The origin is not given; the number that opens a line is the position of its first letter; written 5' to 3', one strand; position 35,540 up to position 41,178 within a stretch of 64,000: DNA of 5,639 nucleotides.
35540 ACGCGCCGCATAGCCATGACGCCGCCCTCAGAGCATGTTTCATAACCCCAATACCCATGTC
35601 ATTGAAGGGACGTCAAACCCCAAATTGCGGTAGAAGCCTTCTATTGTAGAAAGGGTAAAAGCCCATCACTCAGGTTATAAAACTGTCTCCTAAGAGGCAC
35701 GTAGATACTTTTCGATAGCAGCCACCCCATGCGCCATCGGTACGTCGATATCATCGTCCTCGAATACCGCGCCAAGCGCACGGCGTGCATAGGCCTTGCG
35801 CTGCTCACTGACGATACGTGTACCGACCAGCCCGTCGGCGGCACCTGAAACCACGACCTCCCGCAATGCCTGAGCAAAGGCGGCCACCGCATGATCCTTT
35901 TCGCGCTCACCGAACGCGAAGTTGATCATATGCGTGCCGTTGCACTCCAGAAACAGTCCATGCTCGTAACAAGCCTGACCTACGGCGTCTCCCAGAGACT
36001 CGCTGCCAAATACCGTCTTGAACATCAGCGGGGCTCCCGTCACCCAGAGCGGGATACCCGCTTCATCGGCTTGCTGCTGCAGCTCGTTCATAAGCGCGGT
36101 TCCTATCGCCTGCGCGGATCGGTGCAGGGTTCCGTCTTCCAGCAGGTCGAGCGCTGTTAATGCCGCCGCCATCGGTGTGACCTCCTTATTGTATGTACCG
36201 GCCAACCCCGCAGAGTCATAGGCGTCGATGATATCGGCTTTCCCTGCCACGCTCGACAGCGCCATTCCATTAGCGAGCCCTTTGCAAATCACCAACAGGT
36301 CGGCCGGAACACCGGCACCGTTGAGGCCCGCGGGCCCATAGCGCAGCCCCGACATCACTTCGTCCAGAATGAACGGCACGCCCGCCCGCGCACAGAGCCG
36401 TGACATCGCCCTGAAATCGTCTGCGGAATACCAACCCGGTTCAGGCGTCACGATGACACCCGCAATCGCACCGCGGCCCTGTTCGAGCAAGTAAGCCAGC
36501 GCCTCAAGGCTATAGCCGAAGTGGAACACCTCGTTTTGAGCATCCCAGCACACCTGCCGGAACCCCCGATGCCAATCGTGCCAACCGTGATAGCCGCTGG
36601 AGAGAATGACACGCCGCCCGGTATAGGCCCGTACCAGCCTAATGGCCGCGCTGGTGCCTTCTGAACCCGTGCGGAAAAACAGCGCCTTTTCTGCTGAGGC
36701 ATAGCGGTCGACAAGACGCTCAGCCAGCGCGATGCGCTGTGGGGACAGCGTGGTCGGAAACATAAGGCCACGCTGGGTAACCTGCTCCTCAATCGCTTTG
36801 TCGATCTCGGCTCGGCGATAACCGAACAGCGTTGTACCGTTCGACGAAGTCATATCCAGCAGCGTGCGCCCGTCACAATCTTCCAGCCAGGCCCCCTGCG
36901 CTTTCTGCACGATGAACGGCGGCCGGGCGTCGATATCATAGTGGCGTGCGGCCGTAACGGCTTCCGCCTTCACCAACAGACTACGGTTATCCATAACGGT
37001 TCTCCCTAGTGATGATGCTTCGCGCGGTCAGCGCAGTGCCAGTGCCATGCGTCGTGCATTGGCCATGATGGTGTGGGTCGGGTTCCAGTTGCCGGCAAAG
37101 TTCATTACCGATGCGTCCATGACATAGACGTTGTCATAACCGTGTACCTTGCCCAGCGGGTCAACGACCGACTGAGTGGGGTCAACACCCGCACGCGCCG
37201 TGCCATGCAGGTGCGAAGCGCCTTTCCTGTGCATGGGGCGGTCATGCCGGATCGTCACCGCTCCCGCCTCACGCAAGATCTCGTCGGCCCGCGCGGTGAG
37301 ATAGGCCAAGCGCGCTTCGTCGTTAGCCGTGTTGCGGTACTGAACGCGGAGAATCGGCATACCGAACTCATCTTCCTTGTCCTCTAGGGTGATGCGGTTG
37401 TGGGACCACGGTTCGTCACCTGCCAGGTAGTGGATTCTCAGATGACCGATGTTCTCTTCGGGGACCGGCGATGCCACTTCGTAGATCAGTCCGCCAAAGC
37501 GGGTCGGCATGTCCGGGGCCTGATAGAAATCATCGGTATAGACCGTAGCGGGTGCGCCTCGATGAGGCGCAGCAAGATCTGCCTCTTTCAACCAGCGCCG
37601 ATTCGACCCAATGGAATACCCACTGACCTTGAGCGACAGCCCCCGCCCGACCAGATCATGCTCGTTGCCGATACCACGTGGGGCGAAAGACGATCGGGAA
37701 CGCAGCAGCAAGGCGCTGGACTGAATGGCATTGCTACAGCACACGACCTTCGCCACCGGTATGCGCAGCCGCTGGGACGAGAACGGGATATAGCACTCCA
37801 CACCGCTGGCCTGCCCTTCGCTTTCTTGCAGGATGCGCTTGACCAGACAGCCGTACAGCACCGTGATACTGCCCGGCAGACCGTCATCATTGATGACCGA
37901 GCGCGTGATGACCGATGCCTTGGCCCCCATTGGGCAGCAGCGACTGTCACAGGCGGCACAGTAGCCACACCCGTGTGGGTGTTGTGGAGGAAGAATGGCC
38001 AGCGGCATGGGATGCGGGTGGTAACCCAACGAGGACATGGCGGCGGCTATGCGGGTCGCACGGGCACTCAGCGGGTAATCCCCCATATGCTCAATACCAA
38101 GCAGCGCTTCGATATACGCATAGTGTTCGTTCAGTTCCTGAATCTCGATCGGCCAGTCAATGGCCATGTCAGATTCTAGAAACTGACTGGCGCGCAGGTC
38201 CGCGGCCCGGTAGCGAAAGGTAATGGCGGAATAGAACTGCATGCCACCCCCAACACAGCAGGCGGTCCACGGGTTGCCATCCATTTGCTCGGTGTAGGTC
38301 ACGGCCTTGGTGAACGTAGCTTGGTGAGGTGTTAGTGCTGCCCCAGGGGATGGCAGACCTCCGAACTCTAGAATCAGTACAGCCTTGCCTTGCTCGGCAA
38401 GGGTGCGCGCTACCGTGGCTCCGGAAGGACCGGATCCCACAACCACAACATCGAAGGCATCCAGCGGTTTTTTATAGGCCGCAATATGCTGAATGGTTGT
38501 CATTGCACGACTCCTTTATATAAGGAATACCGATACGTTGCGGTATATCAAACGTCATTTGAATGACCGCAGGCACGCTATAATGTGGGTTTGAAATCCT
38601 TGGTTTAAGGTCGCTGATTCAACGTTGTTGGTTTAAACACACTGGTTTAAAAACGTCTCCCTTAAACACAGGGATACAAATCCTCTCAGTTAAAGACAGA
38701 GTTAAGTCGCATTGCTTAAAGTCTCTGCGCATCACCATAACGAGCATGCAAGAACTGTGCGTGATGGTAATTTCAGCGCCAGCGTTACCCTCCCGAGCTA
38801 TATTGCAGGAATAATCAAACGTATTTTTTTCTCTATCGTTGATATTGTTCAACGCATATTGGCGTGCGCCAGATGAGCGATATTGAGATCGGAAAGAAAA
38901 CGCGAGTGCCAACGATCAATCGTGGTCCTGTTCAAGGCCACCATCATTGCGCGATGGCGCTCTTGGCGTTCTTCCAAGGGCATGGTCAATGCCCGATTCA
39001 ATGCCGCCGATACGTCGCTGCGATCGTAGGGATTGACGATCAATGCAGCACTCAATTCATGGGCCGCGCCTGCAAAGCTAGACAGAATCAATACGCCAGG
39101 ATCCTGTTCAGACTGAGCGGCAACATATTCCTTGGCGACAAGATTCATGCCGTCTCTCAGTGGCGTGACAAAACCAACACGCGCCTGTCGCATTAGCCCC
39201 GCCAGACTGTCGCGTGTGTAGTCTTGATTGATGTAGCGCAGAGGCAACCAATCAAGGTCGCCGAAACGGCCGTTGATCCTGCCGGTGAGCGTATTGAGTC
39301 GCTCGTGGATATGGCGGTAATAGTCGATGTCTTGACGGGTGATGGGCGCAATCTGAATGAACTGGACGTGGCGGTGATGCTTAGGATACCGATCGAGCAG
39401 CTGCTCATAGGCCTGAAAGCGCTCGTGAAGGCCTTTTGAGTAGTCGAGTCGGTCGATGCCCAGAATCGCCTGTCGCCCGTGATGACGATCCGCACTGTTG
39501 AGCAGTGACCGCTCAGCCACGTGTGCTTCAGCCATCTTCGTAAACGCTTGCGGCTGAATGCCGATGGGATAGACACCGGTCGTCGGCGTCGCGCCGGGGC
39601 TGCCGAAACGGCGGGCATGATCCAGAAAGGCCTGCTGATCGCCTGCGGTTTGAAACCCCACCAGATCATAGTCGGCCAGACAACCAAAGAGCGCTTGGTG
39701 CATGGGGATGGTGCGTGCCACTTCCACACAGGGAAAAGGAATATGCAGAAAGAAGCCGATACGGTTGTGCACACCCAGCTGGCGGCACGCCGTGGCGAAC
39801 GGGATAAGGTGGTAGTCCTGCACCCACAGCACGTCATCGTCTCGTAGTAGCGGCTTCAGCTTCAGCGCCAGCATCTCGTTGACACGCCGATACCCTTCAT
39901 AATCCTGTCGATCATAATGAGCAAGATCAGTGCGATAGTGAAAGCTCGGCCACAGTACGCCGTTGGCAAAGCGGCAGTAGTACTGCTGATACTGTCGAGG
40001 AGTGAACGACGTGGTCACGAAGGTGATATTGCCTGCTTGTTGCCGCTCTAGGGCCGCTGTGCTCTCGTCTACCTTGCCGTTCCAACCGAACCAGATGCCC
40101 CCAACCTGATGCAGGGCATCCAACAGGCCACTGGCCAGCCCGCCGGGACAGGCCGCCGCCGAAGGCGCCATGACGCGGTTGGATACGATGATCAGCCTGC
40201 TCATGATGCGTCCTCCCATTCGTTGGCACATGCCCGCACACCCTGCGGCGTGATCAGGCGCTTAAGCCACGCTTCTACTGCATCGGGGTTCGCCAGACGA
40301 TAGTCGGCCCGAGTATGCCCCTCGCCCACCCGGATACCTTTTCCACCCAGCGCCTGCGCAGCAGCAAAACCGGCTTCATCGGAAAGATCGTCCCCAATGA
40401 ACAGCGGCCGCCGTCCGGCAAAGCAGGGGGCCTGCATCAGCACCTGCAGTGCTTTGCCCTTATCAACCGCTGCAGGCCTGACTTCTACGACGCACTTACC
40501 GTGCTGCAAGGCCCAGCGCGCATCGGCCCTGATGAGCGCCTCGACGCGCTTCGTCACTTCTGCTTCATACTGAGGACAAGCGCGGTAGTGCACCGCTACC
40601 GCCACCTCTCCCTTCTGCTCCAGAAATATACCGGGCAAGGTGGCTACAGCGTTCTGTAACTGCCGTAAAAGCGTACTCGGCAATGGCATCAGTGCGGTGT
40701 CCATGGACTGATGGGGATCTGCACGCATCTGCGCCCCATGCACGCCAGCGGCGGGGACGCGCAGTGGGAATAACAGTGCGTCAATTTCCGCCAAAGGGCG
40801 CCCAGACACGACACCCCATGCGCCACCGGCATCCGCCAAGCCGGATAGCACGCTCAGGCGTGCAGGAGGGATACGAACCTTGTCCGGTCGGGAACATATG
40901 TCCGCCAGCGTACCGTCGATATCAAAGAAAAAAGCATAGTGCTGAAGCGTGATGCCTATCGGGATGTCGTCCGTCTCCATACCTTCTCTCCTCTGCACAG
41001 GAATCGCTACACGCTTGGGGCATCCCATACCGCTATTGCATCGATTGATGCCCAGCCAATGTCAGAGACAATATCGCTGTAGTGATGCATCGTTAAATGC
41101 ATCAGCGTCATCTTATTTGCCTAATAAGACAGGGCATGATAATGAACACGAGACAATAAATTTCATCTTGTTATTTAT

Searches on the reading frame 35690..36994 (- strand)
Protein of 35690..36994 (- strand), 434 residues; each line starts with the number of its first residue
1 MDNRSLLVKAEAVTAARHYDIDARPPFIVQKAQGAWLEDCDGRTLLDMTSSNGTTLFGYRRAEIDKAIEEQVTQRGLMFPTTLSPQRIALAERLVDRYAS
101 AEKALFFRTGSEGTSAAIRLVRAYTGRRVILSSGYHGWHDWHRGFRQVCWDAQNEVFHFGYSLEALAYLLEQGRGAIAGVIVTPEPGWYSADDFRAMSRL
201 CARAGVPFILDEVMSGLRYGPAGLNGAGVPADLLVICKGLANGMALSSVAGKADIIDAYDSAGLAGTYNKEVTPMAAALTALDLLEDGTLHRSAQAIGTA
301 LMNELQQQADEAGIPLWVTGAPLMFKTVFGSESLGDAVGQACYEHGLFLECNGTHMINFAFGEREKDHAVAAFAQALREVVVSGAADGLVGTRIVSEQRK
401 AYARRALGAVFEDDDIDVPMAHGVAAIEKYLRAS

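Call 35: search_protein_families(library=pfam, proteins=[window:35690-36994:-], max_evalue=0.001)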
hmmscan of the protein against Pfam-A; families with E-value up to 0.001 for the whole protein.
window:35690-36994:- (434 aa): 1 family
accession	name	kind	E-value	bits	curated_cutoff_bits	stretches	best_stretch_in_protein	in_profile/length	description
PF00202.27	Aminotran_3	-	3e-40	138.6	30.5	2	163-376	177-398/403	Aminotransferase class-III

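Call 43: search_protein_families(library=ncbifam, proteins=[window:35690-36994:-], max_evalue=0.00001)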
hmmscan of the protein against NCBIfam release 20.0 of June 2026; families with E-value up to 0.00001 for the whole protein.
window:35690-36994:- (434 aa): 67 families (the best 25 are shown)
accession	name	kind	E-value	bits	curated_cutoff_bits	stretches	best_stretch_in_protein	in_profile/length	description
NF000818.0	PRK00062.1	subfamily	4.9e-44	150.7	398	2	23-140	32-149/429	glutamate-1-semialdehyde 2,1-aminomutase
TIGR00713.1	hemL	equivalog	3.6e-43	147.8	527.3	1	24-334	29-362/423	glutamate-1-semialdehyde 2,1-aminomutase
NF041362.1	GntE_guanitoxin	equivalog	4.1e-36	124.4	525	2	181-332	222-372/426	guanitoxin biosynthesis PLP-dependent transaminase GntE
TIGR00700.1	GABAtrnsam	equivalog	4.1e-35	121.2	506.65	2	194-309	220-337/420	4-aminobutyrate--2-oxoglutarate transaminase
NF004856.0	PRK06209.1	equivalog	3.7e-34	118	486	1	25-318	40-349/450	glutamate-1-semialdehyde 2,1-aminomutase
NF004714.0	PRK06058.1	subfamily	1.9e-32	112.5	639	2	194-312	246-366/447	4-aminobutyrate--2-oxoglutarate transaminase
NF004426.0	PRK05769.1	equivalog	8.9e-31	107.1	552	2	18-137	31-153/441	acetyl ornithine aminotransferase family protein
NF006228.0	PRK08360.1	equivalog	1.8e-28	99.4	608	2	162-320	201-355/443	aspartate aminotransferase family protein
TIGR00707.1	argD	subfamily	1.4e-27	96.5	410.05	1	23-380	7-379/381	acetylornithine/succinylornithine family transaminase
NF005272.0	PRK06777.1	equivalog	1.4e-27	96.4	725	2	192-311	219-340/421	4-aminobutyrate--2-oxoglutarate transaminase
NF005376.0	PRK06918.1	equivalog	2.1e-27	95.6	676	2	195-309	243-359/451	4-aminobutyrate--2-oxoglutarate transaminase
NF004718.0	PRK06062.1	subfamily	4.5e-27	94.7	472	2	25-137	38-153/454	hypothetical protein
NF009055.0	PRK12389.1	equivalog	5.1e-27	94.6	637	2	25-140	35-150/431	glutamate-1-semialdehyde 2,1-aminomutase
NF005692.0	PRK07495.1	equivalog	6.1e-27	94.3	724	2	178-330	200-359/425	4-aminobutyrate--2-oxoglutarate transaminase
NF002874.0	PRK03244.1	equivalog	1.3e-26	93.3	457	1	23-381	23-392/399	acetylornithine transaminase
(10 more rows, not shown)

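Call 45: search_solved_structures(query=window:35690-36994:-, max_evalue=1e-10)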
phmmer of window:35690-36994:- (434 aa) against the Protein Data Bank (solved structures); distinct sequences matched with E-value up to 1e-10: 100 (the best 60 are shown).
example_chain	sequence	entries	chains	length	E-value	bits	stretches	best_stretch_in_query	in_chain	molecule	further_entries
7lld_A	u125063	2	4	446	8.9e-110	370.8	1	1-415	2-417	C-6' aminotransferase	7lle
7lm0_A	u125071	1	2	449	3.3e-109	369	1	2-415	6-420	C-6' aminotransferase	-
6cbk_A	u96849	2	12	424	6.6e-36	127.5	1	24-379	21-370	Neamine transaminase NeoN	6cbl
6cbm_A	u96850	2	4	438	7.3e-36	127.3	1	24-379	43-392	Neamine transaminase NeoN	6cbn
9aue_A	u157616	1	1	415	2.4e-31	112.5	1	27-396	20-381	6'-epimerase, C-6' aminotransferase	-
9au3_A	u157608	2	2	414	2.5e-31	112.4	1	27-396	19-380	6'-epimerase, C-6' aminotransferase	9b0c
5z83_A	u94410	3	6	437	6.8e-31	111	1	19-351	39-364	C-6' aminotransferase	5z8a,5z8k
6cbo_A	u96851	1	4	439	6.9e-31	110.9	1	19-351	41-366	C-6' aminotransferase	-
2epj_A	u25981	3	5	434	3.3e-29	105.4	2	26-140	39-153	Glutamate-1-semialdehyde 2,1-aminomutase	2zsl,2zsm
6hbs_A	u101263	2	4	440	3.5e-27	98.7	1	26-350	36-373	Aminopentol aminotransferase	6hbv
6wop_A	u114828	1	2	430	4.6e-26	95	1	191-348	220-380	4-aminobutyrate transaminase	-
3r4t_A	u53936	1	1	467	1.7e-25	93.2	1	173-309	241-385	4-aminobutyrate aminotransferase GabT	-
6j2v_A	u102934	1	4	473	2.6e-25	92.6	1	179-308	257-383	PLP-dependent aminotransferases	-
6w80_A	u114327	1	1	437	7e-25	91.2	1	23-140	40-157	Glutamate-1-semialdehyde 2,1-aminomutase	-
5i92_A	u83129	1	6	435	1e-24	90.7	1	184-330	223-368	Glutamate-1-semialdehyde 2,1-aminomutase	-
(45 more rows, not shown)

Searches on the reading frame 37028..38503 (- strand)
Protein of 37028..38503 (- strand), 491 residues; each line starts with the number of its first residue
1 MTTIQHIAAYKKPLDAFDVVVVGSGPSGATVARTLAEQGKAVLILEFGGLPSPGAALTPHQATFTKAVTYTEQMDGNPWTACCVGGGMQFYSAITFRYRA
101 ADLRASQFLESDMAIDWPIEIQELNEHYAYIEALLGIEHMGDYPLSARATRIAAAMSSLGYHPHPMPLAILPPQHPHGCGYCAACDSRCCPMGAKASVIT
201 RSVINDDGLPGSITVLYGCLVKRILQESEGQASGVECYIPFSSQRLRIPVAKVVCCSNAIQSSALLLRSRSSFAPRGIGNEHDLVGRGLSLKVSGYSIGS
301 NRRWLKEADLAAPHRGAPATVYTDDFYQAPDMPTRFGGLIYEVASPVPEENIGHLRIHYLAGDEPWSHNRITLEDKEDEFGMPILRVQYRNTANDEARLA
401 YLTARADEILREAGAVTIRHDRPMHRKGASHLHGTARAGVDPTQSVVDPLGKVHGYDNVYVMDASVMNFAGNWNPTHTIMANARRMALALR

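Call 35: search_protein_families(library=pfam, proteins=[window:37028-38503:-], max_evalue=0.001)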
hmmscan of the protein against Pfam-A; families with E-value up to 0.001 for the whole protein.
window:37028-38503:- (491 aa): 8 families
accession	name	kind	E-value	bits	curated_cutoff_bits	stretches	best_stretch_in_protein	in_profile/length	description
PF05199.19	GMC_oxred_C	-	4.1e-24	86.2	24.6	1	365-483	1-139/139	GMC oxidoreductase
PF00732.25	GMC_oxred_N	-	1.3e-10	41.9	23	1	121-292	60-216/218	GMC oxidoreductase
PF01266.30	DAO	-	2.3e-05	24.6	27.9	1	18-52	1-35/353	FAD dependent oxidoreductase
PF13450.12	NAD_binding_8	-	2.6e-05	24.9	21.9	1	21-46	1-26/68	NAD(P)-binding Rossmann-like domain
PF00890.30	FAD_binding_2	-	5.7e-05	22.9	20.4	1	18-46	1-29/414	FAD binding domain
PF01494.25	FAD_binding_3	-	0.00017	21.3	22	1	18-46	3-31/349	FAD binding domain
PF07992.20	Pyr_redox_2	-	0.00037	20.4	26.1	1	17-50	1-35/291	Pyridine nucleotide-disulphide oxidoreductase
PF01946.23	Thi4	-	0.00041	20.1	26.2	1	17-46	18-48/235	Thi4 family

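Call 43: search_protein_families(library=ncbifam, proteins=[window:37028-38503:-], max_evalue=0.00001)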
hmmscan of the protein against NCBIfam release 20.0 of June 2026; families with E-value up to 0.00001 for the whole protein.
window:37028-38503:- (491 aa): 9 families
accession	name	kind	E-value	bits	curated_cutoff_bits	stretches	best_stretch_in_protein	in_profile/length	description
TIGR03970.1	mycofact_MftG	equivalog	4e-19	68.9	387.45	1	218-487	215-483/487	mycofactocin dehydrogenase MftG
TIGR02462.1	pyranose_ox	equivalog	3e-17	62.7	544.9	1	359-486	410-539/548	pyranose oxidase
NF002550.0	PRK02106.1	subfamily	9.8e-16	57.4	605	0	426-487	468-530/563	choline dehydrogenase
TIGR04542.1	GMC_mycofac_2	equivalog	6.2e-11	42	400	0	430-488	370-423/425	mycofactocin system GMC family oxidoreductase MftG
TIGR01810.1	betA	equivalog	6.1e-10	38.3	732.1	0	425-481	460-519/532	choline dehydrogenase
NF038210.1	GMC_mycofac_3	equivalog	1.7e-09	37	300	0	19-49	1-31/418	mycofactocin system GMC family oxidoreductase MftG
NF058674.1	CholsOxChoxAB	equivalog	5.1e-08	31.9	850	0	430-485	472-527/535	cholesterol oxidase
TIGR02032.1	GG-red-SF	subfamily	8.4e-08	32.2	158.8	1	17-46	1-30/297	geranylgeranyl reductase family protein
NF004829.0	PRK06183.1-3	subfamily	4.5e-06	25.7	390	1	15-46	7-38/520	bifunctional 3-(3-hydroxy-phenyl)propionate/3-hydroxycinnamic acid hydroxylase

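Call 44: search_solved_structures(query=window:37028-38503:-, max_evalue=0.00001)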
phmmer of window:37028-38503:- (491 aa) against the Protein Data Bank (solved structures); distinct sequences matched with E-value up to 0.00001: 23.
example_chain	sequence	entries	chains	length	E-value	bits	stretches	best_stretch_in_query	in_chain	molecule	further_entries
8k6k_A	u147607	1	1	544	2e-12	49.9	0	154-289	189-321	Fructose dehydrogenase (N1146A) large subunit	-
7w2j_A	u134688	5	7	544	3.2e-12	49.2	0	154-289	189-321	Fructose dehydrogenase large subunit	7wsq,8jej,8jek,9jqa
8xcm_A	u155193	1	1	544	3.5e-12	49.1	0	154-289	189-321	Fructose dehydrogenase large subunit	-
8k6j_A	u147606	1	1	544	2.2e-11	46.5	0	154-289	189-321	Fructose dehydrogenase (H1147A) large subunit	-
8hdd_A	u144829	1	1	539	3.3e-11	45.9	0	17-49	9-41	Glucose dehydrogenase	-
6a2u_B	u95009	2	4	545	3.5e-11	45.8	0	17-49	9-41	Glucose dehydrogenase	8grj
8xcn_A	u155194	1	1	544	3.6e-11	45.8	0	154-289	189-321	Fructose dehydrogenase large subunit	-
8qve_A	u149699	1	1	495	1.9e-10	43.4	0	338-485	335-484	Pyranose oxidase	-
9fl2_A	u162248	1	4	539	2.1e-10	43.3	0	17-55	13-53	pyranose oxidase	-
7dve_A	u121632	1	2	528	5.2e-10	41.9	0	213-486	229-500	6'''-hydroxyparomomycin C oxidase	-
7qf8_A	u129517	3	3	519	7.3e-10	41.5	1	219-487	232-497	GMC oxidoreductase family protein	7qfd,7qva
1kdg_A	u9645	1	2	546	6.9e-08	34.9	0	16-51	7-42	cellobiose dehydrogenase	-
4qi7_A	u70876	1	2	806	8.3e-08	34.7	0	427-487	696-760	Cellobiose dehydrogenase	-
1naa_A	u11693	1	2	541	9.1e-08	34.5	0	17-51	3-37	Cellobiose dehydrogenase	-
4mih_A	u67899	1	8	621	4.4e-07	32.3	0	361-485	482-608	Pyranose 2-oxidase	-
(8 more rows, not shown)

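Call 71: search_solved_structures(query=A4, max_evalue=0.00001)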
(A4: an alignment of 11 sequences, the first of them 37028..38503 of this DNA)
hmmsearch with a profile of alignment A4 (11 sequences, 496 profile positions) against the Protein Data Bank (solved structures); distinct sequences matched with E-value up to 0.00001: 76 (the best 60 are shown).
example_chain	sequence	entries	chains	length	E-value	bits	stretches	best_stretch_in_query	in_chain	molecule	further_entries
8k6k_A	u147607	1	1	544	8e-44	153.6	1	85-495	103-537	Fructose dehydrogenase (N1146A) large subunit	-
8xcm_A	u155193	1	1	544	8.6e-44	153.4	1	85-495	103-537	Fructose dehydrogenase large subunit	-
7w2j_A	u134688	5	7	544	9.9e-44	153.3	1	85-495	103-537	Fructose dehydrogenase large subunit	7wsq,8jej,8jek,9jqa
8xcn_A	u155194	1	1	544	1.4e-42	149.5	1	85-495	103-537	Fructose dehydrogenase large subunit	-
8k6j_A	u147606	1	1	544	2.5e-42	148.6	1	85-495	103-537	Fructose dehydrogenase (H1147A) large subunit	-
8hdd_A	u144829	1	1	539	4e-41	144.7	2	14-294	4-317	Glucose dehydrogenase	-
6a2u_B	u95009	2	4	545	4.2e-41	144.6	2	14-294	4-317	Glucose dehydrogenase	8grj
7dve_A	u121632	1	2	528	2.2e-18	69.6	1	367-495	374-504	6'''-hydroxyparomomycin C oxidase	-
7qf8_A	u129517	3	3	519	1.4e-17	67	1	366-495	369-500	GMC oxidoreductase family protein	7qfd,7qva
3t37_A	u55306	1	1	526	3.9e-17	65.5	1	11-275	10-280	Probable dehydrogenase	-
9fl2_A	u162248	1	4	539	5.6e-17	65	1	369-495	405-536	pyranose oxidase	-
4ha6_A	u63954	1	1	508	1.9e-16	63.2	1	19-275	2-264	Pyridoxine 4-oxidase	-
9lq0_A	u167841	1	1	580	2e-14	56.6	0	428-487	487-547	Oxygen-dependent choline dehydrogenase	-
8qve_A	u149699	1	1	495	2e-14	56.6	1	362-491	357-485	Pyranose oxidase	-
4mih_A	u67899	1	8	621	5.8e-14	55.1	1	363-492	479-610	Pyranose 2-oxidase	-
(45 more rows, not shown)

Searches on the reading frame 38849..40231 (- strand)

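Call 35: search_protein_families(library=pfam, proteins=[window:38849-40231:-], max_evalue=0.001)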
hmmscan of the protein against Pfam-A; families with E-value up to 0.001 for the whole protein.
window:38849-40231:- (460 aa): 1 family
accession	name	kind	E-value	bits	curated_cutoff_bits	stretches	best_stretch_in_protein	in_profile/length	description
PF00982.27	Glyco_transf_20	-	7.9e-115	384.7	32.5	1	29-450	31-472/473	Glycosyltransferase family 20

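Call 43: search_protein_families(library=ncbifam, proteins=[window:38849-40231:-], max_evalue=0.00001)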
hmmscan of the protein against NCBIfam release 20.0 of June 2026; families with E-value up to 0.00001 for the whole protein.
window:38849-40231:- (460 aa): 4 families
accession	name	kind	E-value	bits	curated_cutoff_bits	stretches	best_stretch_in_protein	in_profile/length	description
NF007513.0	PRK10117.1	equivalog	3.7e-171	570.2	759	1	10-450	1-452/474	alpha,alpha-trehalose-phosphate synthase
TIGR02400.1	trehalose_OtsA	equivalog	7e-163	542.6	564.85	1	12-450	1-455/456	alpha,alpha-trehalose-phosphate synthase (UDP-forming)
NF011071.0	PRK14501.1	equivalog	1.3e-123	413.7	634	1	10-456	1-468/729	bifunctional alpha,alpha-trehalose-phosphate synthase (UDP-forming)/trehalose-phosphatase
TIGR02398.1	gluc_glyc_Psyn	equivalog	1.3e-76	258.2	569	2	220-450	252-481/487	glucosylglycerol-phosphate synthase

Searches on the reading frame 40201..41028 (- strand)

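Call 35: search_protein_families(library=pfam, proteins=[window:40201-41028:-], max_evalue=0.001)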
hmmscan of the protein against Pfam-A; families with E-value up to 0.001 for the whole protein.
window:40201-41028:- (275 aa): 2 families
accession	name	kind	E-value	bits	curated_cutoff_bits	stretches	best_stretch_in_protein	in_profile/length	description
PF02358.22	Trehalose_PPase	-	2e-31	109.4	27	1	34-246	1-232/235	Trehalose-phosphatase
PF08282.18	Hydrolase_3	-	1.2e-08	35.5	20.9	1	33-107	1-70/255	haloacid dehalogenase-like hydrolase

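Call 43: search_protein_families(library=ncbifam, proteins=[window:40201-41028:-], max_evalue=0.00001)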
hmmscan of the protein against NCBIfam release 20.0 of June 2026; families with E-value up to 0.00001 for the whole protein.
window:40201-41028:- (275 aa): 5 families
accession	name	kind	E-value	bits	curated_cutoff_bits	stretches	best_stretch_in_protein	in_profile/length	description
NF007560.0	PRK10187.1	equivalog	2.1e-70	237.1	327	1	28-266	12-251/266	trehalose-phosphatase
TIGR00685.1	T6PP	equivalog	7.5e-47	160.3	68.05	1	30-259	3-249/250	trehalose-phosphatase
NF011071.0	PRK14501.1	equivalog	7.4e-31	107.1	634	1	30-260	493-726/729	bifunctional alpha,alpha-trehalose-phosphate synthase (UDP-forming)/trehalose-phosphatase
TIGR01484.1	HAD-SF-IIB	subfamily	3.8e-15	56.5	41.8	1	33-224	2-215/221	HAD-IIB family hydrolase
TIGR00099.1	Cof-subfamily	subfamily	3.7e-08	33.3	137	0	33-85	2-49/256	Cof-type HAD-IIB family hydrolase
